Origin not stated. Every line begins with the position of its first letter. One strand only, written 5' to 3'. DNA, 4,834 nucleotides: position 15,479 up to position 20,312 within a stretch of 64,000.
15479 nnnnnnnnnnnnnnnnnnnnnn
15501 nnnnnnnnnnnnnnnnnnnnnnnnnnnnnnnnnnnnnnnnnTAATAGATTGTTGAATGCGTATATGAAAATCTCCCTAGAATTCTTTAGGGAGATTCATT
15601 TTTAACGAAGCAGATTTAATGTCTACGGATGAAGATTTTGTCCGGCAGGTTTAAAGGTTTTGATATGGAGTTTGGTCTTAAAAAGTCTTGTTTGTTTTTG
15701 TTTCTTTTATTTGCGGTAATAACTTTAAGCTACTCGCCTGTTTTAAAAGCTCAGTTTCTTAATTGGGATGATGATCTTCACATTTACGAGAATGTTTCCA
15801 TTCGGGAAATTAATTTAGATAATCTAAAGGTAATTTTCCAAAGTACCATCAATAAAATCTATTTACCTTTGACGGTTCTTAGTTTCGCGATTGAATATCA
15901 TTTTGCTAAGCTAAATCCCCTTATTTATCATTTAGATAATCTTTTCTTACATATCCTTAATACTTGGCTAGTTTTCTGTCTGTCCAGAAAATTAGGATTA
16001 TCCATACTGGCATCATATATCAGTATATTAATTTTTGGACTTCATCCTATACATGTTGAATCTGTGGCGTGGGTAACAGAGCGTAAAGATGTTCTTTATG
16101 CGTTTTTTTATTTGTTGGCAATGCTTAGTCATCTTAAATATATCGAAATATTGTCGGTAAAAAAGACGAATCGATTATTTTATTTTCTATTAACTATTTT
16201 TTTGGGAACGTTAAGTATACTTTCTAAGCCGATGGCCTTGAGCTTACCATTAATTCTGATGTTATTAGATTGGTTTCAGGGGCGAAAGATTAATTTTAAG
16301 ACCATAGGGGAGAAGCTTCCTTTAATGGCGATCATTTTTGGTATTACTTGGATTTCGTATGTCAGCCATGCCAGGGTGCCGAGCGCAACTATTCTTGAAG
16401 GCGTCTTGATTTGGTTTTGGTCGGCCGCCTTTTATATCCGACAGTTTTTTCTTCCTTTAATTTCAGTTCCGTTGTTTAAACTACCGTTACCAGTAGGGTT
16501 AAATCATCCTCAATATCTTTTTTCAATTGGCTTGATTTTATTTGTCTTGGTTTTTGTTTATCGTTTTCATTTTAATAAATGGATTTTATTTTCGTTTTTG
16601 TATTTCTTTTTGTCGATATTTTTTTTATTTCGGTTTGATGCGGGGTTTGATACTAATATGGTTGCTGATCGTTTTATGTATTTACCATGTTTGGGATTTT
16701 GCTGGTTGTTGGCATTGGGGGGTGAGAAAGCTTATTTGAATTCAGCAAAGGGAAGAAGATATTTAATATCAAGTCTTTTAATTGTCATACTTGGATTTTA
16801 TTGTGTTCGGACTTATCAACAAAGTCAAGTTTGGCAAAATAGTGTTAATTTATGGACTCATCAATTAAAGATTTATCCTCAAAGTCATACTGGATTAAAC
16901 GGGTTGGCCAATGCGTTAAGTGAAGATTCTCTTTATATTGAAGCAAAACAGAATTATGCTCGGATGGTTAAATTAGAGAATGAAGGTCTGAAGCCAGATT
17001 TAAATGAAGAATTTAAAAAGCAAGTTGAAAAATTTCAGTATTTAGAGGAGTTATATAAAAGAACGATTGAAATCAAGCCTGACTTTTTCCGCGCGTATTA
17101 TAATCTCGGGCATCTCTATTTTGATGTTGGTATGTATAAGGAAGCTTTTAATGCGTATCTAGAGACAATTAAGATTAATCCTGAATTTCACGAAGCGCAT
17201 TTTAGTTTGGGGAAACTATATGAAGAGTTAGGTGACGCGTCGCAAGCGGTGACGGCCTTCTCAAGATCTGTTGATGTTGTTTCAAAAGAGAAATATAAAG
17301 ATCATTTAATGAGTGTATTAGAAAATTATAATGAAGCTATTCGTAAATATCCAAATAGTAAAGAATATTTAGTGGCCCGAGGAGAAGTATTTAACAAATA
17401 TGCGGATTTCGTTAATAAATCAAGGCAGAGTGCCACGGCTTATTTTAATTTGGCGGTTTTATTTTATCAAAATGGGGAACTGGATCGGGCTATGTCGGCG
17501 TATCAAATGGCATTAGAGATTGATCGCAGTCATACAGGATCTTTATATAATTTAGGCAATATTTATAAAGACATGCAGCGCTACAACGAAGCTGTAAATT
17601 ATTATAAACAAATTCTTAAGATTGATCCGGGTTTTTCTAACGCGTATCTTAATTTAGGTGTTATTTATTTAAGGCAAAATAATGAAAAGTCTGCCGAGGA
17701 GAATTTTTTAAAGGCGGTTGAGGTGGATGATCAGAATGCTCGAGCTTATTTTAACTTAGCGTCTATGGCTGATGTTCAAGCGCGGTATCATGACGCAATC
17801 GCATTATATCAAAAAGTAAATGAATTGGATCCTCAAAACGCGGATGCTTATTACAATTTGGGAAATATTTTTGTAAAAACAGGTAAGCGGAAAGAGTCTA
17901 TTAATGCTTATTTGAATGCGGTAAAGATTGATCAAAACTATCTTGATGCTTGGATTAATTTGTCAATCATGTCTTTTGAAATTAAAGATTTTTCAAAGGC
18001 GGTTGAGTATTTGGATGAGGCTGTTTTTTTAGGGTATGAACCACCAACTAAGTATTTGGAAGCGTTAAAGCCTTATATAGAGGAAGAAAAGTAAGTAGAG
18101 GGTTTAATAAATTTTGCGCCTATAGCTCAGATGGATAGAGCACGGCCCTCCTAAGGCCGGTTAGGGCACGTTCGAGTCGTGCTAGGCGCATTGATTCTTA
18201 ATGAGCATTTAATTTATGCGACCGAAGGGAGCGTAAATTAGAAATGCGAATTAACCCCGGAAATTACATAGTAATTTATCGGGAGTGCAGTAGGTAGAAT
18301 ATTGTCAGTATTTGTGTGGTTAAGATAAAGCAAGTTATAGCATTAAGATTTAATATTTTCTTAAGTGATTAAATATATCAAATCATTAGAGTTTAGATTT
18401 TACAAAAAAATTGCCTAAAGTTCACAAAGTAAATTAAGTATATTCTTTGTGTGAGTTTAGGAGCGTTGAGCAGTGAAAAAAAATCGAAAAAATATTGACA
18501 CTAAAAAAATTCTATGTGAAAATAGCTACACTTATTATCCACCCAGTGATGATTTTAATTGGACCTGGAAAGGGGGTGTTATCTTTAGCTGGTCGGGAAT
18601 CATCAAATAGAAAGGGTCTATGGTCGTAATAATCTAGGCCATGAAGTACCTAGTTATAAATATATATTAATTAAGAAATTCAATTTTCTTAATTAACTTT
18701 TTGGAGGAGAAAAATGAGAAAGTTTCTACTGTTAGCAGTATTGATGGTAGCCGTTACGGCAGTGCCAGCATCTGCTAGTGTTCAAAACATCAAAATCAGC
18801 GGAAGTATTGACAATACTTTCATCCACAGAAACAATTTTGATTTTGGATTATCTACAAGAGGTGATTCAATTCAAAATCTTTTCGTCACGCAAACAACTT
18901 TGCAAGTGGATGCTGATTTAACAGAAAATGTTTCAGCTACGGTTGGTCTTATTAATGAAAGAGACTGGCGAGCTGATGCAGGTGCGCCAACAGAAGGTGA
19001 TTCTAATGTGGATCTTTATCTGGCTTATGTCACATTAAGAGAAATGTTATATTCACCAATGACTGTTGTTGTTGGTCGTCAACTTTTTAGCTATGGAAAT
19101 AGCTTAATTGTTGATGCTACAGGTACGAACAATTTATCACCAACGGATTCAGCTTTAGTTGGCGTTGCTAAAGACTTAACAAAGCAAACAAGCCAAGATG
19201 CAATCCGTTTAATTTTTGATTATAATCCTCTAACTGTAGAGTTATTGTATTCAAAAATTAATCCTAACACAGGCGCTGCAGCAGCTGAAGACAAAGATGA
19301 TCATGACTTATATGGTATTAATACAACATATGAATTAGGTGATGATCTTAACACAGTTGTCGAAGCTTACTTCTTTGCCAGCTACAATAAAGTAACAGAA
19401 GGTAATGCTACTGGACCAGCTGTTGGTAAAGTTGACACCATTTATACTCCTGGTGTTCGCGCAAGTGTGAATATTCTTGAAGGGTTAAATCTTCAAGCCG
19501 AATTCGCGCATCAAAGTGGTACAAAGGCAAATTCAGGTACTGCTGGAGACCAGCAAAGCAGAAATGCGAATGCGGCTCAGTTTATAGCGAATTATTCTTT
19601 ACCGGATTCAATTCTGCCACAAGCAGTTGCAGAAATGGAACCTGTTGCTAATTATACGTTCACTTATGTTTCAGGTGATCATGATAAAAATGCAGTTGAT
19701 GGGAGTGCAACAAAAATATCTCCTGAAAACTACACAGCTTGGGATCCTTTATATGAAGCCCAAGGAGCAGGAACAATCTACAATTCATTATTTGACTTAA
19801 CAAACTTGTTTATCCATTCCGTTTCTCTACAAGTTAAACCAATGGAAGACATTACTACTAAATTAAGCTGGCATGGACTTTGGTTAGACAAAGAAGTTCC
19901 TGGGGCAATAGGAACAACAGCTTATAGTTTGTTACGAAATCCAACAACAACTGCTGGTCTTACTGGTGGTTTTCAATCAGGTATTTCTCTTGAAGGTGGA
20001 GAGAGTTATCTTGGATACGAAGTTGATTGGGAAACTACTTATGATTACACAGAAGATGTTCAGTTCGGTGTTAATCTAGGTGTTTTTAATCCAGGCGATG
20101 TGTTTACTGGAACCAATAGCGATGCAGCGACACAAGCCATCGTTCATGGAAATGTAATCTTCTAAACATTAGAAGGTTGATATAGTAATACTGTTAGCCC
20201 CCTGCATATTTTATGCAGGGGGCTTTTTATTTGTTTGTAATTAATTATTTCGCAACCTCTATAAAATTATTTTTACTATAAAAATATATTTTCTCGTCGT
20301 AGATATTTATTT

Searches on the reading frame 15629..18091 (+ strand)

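Call 55: search_protein_families(library=pfam, proteins=[window:15629-18091:+], max_evalue=0.00001)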
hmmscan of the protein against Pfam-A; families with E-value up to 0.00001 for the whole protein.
window:15629-18091:+ (821 aa): 20 families
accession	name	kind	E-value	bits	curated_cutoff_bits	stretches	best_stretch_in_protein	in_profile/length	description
PF00515.34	TPR_1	-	2.4e-49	163.6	27.8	3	639-669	4-34/34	Tetratricopeptide repeat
PF13414.12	TPR_11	-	3.1e-46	155.2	26.8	3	719-752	9-42/42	TPR repeat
PF07719.23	TPR_2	-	2.8e-45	149.1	27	1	639-668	4-33/34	Tetratricopeptide repeat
PF13431.12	TPR_17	-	5.9e-45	148.2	24.4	0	726-753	1-28/34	Tetratricopeptide repeat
PF13181.12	TPR_8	-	8.3e-44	144.5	25.7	1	638-667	3-32/34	Tetratricopeptide repeat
PF13432.12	TPR_16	-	1.6e-33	115.2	32.7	1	640-697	1-58/65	Tetratricopeptide repeat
PF14559.12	TPR_19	-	8.4e-29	100.1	25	2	649-708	4-62/68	Tetratricopeptide repeat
PF13424.12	TPR_12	-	4.3e-28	97.8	30.1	1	639-700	6-75/77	Tetratricopeptide repeat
PF13428.12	TPR_14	-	2.2e-23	80.8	23.5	0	639-677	4-42/44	Tetratricopeptide repeat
PF13176.12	TPR_7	-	5.9e-23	79.4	27.9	0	638-666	1-29/36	Tetratricopeptide repeat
PF13174.12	TPR_6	-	1.5e-18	66.5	26.3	0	638-667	2-31/33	Tetratricopeptide repeat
PF13374.12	TPR_10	-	1.6e-16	60.1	27.5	0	638-665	4-31/42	Tetratricopeptide repeat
PF23914.1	TPR_CcmH_CycH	-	6.1e-12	46.1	42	0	642-739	56-156/158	Cytochrome c-type biogenesis protein H TPR domain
PF12895.13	ANAPC3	-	9.4e-12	45.5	27.2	0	597-660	18-80/82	Anaphase-promoting complex, cyclosome, subunit 3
PF24575.1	TPR_Slam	-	2.3e-11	44.5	35.2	0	642-693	53-104/104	Surface lipoprotein assembly modifier, N-terminal TPR repeats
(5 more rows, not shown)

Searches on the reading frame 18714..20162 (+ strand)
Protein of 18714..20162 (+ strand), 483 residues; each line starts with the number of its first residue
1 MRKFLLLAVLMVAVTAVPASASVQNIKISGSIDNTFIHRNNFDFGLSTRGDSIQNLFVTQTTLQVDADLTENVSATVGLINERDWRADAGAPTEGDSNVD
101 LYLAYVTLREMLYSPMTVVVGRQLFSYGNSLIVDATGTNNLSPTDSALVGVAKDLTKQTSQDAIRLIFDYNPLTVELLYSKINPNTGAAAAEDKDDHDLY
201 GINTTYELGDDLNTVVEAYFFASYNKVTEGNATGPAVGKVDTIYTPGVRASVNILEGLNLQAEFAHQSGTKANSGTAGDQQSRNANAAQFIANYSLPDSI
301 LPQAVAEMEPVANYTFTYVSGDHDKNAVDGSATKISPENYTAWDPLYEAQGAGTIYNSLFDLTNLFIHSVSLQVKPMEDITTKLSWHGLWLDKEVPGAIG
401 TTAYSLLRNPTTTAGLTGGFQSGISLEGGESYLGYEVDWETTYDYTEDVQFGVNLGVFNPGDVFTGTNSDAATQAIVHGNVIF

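Call 55: search_protein_families(library=pfam, proteins=[window:18714-20162:+], max_evalue=0.00001)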
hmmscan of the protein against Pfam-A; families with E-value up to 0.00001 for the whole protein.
window:18714-20162:+ (483 aa): 1 family
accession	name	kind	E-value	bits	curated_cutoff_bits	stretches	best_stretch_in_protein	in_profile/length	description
PF13372.12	Alginate_exp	-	2.5e-13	50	25.2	1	31-476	8-393/395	Alginate export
